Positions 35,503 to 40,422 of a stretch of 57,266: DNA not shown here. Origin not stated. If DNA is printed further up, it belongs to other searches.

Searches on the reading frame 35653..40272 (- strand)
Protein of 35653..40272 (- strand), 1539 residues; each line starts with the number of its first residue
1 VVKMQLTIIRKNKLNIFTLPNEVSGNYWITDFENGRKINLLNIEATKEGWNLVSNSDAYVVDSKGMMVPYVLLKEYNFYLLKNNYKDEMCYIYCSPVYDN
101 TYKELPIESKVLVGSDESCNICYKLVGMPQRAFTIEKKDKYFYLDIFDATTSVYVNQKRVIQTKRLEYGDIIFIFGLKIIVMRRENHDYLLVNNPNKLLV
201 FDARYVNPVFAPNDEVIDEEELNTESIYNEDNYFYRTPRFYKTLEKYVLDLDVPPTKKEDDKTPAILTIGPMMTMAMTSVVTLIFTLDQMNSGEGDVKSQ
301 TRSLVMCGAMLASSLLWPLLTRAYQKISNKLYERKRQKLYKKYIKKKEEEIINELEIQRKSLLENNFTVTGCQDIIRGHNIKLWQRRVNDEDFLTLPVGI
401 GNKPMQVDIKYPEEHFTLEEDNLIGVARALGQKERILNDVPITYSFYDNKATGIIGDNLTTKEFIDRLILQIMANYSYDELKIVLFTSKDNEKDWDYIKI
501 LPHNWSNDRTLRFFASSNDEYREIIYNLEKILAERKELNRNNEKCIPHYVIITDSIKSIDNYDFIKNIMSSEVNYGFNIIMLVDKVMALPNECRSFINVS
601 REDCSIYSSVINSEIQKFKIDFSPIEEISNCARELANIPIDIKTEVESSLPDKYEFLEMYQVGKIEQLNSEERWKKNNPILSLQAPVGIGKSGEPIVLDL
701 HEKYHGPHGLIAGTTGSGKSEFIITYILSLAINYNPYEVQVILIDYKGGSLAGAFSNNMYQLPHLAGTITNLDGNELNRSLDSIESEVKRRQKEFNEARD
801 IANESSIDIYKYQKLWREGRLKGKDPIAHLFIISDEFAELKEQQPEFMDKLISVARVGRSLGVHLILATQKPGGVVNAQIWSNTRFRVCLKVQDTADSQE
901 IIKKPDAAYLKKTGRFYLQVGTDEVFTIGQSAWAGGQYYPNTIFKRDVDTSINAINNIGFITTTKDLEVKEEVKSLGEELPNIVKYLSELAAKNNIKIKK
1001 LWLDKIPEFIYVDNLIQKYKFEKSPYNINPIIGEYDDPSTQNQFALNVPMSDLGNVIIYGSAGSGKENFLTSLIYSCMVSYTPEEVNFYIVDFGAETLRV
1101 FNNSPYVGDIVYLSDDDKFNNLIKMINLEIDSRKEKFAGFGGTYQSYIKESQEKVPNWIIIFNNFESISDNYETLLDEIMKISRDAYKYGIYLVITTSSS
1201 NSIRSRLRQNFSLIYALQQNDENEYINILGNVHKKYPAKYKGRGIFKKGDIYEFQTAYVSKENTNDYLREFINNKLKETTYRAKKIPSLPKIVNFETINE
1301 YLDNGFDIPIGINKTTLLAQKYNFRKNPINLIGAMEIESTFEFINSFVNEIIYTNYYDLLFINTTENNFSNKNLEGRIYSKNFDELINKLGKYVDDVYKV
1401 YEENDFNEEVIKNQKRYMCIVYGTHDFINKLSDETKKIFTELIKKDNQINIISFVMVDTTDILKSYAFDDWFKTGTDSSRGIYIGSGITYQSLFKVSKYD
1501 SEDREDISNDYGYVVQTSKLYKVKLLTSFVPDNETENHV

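Call 7: search_protein_families(library=pfam, proteins=[window:35653-40272:-], max_evalue=0.01)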
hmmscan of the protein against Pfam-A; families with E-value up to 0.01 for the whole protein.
window:35653-40272:- (1539 aa): 4 families
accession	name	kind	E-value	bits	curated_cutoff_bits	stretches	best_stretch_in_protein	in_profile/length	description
PF01580.24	FtsK_SpoIIIE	-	3.7e-44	151.2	24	2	670-873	7-220/221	FtsK/SpoIIIE family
PF02456.21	Adeno_IVa2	-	0.00015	21.1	21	0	1057-1088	91-122/370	Adenovirus IVa2 protein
PF00498.31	FHA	-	0.00051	20.8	20.7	1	111-172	1-64/67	FHA domain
PF13555.12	AAA_29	-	0.0046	17.1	27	0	706-728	23-46/61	P-loop containing region of AAA domain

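Call 43: find_related_loci(query=A2, collection=metagenome_contigs, flank=10000)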
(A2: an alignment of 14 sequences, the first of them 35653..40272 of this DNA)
Query A2 (1539 aa) in metagenome_contigs; peptide patterns used: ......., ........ (x = any residue, [..] = any of these).
600 stretches matched a pattern (row limit reached: there are more); 533 encode a relative of the query (tblastn E <= 1e-3); the best 80 are kept; 80 distinct loci.
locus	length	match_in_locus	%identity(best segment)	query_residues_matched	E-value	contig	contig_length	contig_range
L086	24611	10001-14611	63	4-1536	0e+0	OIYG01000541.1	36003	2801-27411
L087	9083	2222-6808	61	1-1529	0e+0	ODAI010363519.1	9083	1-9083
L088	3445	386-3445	64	4-1024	0e+0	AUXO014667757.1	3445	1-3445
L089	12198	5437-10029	47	4-1527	0e+0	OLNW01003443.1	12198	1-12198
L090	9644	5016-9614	46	4-1529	0e+0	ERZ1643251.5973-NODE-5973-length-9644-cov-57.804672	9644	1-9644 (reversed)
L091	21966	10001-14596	46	2-1529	0e+0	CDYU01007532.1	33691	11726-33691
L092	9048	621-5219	44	3-1536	0e+0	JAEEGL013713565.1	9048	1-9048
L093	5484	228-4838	44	1-1536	0e+0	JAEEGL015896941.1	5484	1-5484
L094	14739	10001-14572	43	4-1526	0e+0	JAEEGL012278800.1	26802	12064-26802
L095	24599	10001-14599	44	1-1526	0e+0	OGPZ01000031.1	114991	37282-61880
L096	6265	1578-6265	46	4-1529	0e+0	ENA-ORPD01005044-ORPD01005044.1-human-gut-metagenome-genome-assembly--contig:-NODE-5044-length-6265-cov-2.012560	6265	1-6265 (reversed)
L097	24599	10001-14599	44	1-1526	0e+0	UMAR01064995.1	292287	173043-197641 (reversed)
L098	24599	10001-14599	44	1-1526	0e+0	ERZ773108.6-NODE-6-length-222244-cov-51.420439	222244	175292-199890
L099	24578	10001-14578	45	4-1526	0e+0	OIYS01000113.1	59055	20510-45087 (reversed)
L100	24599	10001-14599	44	1-1526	0e+0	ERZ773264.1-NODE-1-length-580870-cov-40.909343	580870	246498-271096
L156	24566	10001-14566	39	4-1532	0e+0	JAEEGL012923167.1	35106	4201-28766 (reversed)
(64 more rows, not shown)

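Call 51: find_homologous_proteins(query=window:35653-40272:-, max_evalue=1e-30)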
Query window:35653-40272:- (1539 aa): 685 proteins with E <= 1e-30 among 8000 candidates; the best 120 are listed.
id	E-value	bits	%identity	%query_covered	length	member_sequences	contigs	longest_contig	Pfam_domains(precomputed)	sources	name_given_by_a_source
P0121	0.0e+0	3470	100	100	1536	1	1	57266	PF01580.25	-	-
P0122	0.0e+0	2771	78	99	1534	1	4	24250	PF01580.25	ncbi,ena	-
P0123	0.0e+0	2508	70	99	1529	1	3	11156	PF01580.25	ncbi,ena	-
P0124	0.0e+0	2504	71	99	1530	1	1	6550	PF01580.25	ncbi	-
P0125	0.0e+0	2487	70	99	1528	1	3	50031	PF01580.25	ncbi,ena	-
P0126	0.0e+0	2462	69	99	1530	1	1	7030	PF01580.25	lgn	-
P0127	0.0e+0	2449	68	100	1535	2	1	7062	PF01580.25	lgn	-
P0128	0.0e+0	2447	69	99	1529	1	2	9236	PF13401.13,PF01580.25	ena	-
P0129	0.0e+0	2412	67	100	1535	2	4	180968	PF13401.13,PF01580.25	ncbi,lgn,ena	-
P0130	0.0e+0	2394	67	99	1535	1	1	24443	PF13401.13,PF01580.25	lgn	-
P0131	0.0e+0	2360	67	99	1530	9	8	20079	PF01580.25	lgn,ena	-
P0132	0.0e+0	2332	66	99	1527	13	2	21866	PF01580.25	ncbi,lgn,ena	-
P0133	0.0e+0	2326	66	99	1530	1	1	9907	PF01580.25,PF02456.22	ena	-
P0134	0.0e+0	2317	65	99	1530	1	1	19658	PF00498.32,PF01580.25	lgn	-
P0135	0.0e+0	2311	66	99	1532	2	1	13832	PF01580.25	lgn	-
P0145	0.0e+0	2225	63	99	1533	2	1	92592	PF01580.25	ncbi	-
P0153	0.0e+0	2200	63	99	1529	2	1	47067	PF01580.25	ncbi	-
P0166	0.0e+0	2130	61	99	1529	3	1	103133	PF01580.25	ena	-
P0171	0.0e+0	2113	60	99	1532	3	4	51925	PF01580.25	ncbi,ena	-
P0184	0.0e+0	2006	57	99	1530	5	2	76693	PF01580.25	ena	-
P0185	0.0e+0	2004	57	99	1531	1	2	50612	PF01580.25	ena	-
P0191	0.0e+0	1539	47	99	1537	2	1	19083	PF00498.32,PF01580.25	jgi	-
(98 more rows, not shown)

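Call 52: find_encoding_contigs(protein=P0145, flank=10000, max_places=1)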
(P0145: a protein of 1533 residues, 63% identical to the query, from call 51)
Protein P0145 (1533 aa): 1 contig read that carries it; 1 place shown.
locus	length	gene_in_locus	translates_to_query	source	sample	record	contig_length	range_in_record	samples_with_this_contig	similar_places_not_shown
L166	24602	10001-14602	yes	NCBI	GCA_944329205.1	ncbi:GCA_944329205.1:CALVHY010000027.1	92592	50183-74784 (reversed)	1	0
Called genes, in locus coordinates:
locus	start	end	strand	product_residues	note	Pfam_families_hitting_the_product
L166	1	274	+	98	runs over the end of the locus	-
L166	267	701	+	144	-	PF12732:YtxH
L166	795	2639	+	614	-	PF09479:Flg_new, PF18998:Flg_new_2 (faint), PF09479:Flg_new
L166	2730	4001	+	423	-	PF02073:Peptidase_M29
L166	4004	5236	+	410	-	PF00579:tRNA-synt_1b, PF22421:SYY_C-terminal, PF01479:S4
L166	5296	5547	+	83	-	-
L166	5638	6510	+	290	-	-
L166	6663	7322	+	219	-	PF06013:WXG100 (weak)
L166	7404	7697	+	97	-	-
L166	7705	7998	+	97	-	-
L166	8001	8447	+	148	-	-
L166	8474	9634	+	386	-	-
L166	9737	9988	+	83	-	-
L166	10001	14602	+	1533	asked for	PF01580:FtsK_SpoIIIE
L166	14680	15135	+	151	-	PF02464:CinA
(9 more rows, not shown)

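Call 53: find_encoding_contigs(protein=P0166, flank=10000, max_places=1)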
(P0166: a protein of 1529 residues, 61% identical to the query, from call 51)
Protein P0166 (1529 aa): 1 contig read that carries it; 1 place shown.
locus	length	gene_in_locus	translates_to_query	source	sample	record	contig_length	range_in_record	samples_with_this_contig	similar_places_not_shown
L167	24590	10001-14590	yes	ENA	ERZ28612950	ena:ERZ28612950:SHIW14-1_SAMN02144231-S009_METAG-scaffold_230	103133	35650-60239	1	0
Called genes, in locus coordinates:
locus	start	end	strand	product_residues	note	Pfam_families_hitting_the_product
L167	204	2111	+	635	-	PF03717:PBP_dimer, PF00905:Transpeptidase, PF03793:PASTA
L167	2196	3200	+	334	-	PF00953:Glycos_transf_4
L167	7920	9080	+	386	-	-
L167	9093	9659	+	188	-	-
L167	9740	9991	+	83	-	-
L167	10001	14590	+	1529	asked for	PF01580:FtsK_SpoIIIE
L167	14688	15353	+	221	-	PF06013:WXG100 (faint)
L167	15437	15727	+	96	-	-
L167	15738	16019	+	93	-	-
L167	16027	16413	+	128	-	-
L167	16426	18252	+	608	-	PF01935:DUF87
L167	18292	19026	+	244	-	-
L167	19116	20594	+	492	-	PF09547:SpoIVA_ATPase, PF20438:SpoIVA_middle, PF20439:SpoIVA_C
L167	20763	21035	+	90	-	PF00216:Bac_DNA_binding, PF18291:HU-HIG (weak)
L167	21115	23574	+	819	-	-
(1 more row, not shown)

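Call 54: find_encoding_contigs(protein=P0184, flank=10000, max_places=1)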
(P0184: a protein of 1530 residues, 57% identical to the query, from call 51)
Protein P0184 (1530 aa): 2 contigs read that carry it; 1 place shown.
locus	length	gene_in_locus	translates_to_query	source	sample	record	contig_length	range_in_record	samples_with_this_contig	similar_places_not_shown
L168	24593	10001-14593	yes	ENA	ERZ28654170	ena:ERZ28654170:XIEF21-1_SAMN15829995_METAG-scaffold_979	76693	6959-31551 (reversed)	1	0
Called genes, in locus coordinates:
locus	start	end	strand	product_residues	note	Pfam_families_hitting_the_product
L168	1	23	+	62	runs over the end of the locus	PF07441:BofA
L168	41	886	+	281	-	PF13177:DNA_pol3_delta2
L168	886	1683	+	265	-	PF04468:PSP1, PF28472:PSP1_3rd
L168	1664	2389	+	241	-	PF02384:N6_Mtase (weak), PF05175:MTS, PF05971:Methyltransf_10 (weak), PF13649:Methyltransf_25 (weak), PF13847:Methyltransf_31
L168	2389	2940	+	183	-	PF01195:Pept_tRNA_hydro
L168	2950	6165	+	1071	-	PF14814:UB2H (faint), PF17757:UvrB_inter, PF02559:CarD_TRCF_RID, PF00270:DEAD, PF04851:ResIII, PF00271:Helicase_C, PF03461:TRCF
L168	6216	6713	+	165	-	PF04014:MazE_antitoxin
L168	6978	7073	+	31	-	-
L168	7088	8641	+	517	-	PF00133:tRNA-synt_1, PF01406:tRNA-synt_1e (faint), PF01921:tRNA-synt_1f (faint), PF09334:tRNA-synt_1g, PF00133:tRNA-synt_1, PF08264:Anticodon_1 (weak), PF19303:Anticodon_3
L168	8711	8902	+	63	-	-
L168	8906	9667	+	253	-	PF01026:TatD_DNase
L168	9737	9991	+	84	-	-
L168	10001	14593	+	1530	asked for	PF01580:FtsK_SpoIIIE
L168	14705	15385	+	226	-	-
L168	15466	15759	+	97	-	-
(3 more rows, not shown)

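Call 59: find_encoding_contigs(protein=P0153, flank=10000, max_places=1)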
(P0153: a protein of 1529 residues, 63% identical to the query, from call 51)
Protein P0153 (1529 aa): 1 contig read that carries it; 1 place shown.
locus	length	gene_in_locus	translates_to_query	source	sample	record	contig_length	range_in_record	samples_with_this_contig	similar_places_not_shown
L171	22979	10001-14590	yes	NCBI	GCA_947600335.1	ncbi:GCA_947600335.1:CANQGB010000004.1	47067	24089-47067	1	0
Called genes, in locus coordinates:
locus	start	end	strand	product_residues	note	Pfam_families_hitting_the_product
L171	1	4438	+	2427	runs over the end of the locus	-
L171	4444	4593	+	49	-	-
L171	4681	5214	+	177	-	PF04011:LemA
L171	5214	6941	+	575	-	PF09972:DUF2207, PF20990:DUF2207_C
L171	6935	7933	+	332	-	PF04055:Radical_SAM, PF13353:Fer4_12 (faint), PF13186:SPASM (weak)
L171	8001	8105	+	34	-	-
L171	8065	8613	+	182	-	-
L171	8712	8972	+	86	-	PF04014:MazE_antitoxin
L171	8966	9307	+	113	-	PF02452:PemK_toxin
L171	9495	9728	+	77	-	-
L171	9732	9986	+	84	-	-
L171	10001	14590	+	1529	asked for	PF01580:FtsK_SpoIIIE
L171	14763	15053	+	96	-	PF01250:Ribosomal_S6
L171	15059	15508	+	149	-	PF00436:SSB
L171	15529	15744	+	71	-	PF01084:Ribosomal_S18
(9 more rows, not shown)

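Call 60: find_encoding_contigs(protein=P0171, flank=10000, max_places=1)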
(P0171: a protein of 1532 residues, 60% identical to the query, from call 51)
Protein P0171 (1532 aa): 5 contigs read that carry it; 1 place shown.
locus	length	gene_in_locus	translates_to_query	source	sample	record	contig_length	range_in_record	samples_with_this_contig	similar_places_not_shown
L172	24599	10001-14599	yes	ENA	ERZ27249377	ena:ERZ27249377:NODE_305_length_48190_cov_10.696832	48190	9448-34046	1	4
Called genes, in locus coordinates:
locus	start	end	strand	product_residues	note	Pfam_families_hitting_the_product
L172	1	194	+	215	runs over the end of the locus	PF06013:WXG100 (faint)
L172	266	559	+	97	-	-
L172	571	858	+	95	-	-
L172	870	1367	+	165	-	-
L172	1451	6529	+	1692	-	-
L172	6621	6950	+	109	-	-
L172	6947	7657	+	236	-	PF00069:Pkinase, PF01163:RIO1 (weak), PF03109:ABC1, PF07714:PK_Tyr_Ser-Thr, PF01636:APH (faint)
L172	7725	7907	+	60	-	-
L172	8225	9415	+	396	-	PF13173:AAA_14, PF13635:DUF4143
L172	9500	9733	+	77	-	-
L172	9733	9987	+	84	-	-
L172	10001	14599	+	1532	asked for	PF01580:FtsK_SpoIIIE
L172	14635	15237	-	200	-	PF00163:Ribosomal_S4, PF01479:S4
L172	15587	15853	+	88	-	PF02576:RimP_N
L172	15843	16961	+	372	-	PF08529:NusA_N, PF00575:S1 (weak), PF13184:KH_NusA_1st, PF26594:KH_NusA_2nd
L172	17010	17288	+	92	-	PF04296:YlxR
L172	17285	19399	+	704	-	PF04760:IF2_N, PF00009:GTP_EFTU, PF01926:MMR_HSR1, PF02421:FeoB_N (faint), PF22042:EF-G_D2, PF11987:IF-2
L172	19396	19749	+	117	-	PF02033:RBFA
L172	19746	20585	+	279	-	PF01509:TruB_N, PF16198:TruB_C_2 (faint)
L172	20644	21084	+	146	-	-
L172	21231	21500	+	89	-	PF00312:Ribosomal_S15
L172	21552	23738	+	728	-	PF01138:RNase_PH, PF03725:RNase_PH_C, PF03726:PNPase, PF01138:RNase_PH, PF03725:RNase_PH_C (weak), PF00575:S1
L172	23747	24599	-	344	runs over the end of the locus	PF02557:VanY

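Call 61: find_encoding_contigs(protein=P0185, flank=10000, max_places=1)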
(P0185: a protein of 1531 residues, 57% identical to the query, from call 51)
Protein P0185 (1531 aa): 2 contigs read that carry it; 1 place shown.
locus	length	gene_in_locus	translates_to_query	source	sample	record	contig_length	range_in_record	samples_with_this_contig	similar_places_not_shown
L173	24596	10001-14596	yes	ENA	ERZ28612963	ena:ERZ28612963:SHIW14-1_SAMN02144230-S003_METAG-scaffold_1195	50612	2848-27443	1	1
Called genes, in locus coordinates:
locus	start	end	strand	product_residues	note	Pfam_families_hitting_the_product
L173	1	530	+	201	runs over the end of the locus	PF21176:RecR_HhH, PF01751:Toprim (faint), PF02132:RecR_ZnF, PF13662:Toprim_4, PF21175:RecR_C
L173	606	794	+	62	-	PF07441:BofA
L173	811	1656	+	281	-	PF13177:DNA_pol3_delta2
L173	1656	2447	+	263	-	PF04468:PSP1, PF28472:PSP1_3rd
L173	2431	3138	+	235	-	PF05175:MTS (weak), PF13649:Methyltransf_25 (weak), PF13847:Methyltransf_31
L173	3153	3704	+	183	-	PF01195:Pept_tRNA_hydro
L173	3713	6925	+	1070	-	PF14814:UB2H (weak), PF17757:UvrB_inter, PF02559:CarD_TRCF_RID, PF00270:DEAD, PF00271:Helicase_C, PF03461:TRCF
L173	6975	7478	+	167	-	PF04014:MazE_antitoxin, PF15714:SpoVT_C (weak)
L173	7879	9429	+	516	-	PF00133:tRNA-synt_1, PF01406:tRNA-synt_1e (weak), PF01921:tRNA-synt_1f (faint), PF09334:tRNA-synt_1g, PF00133:tRNA-synt_1, PF19303:Anticodon_3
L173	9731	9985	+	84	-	-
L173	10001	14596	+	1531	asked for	PF01580:FtsK_SpoIIIE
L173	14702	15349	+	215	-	-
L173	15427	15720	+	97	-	-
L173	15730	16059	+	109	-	-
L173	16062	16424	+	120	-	-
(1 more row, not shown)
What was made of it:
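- Tried and rejected: It was of limited use for the reverse conditional, so I supplemented it with six EssC orthologue look-ups (calls 52-54, 59-61).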

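Call 72: search_protein_families(library=ncbifam, proteins=[window:35653-40272:-], max_evalue=0.01)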
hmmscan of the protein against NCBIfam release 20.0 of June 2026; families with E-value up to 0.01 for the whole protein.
window:35653-40272:- (1539 aa): 5 families
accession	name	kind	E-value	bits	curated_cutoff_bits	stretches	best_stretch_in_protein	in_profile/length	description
TIGR03928.1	T7_EssCb_Firm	equivalog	0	1018.5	778.4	1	232-1525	4-1294/1296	type VII secretion protein EssC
TIGR03924.1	T7SS_EccC_a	equivalog_domain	2.5e-113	380.1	509.15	2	253-925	3-661/673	type VII secretion protein EccCa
TIGR03925.1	T7SS_EccC_b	equivalog_domain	2.5e-71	240.6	346.55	2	987-1332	6-366/564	type VII secretion protein EccCb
NF007615.0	PRK10263.1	equivalog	9e-18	63.4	1566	1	682-912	989-1226/1355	DNA translocase FtsK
NF010404.0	PRK13830.1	subfamily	0.0006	17.7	810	0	1040-1094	443-494/818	conjugal transfer protein TrbE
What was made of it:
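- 35653..40272 (-): EssC (1539 aa; FHA plus FtsK/SpoIIIE ATPase domains), the T7SSb translocase. calls 7, 72 (TIGR03928 1018.5 bits against cutoff 778.4)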
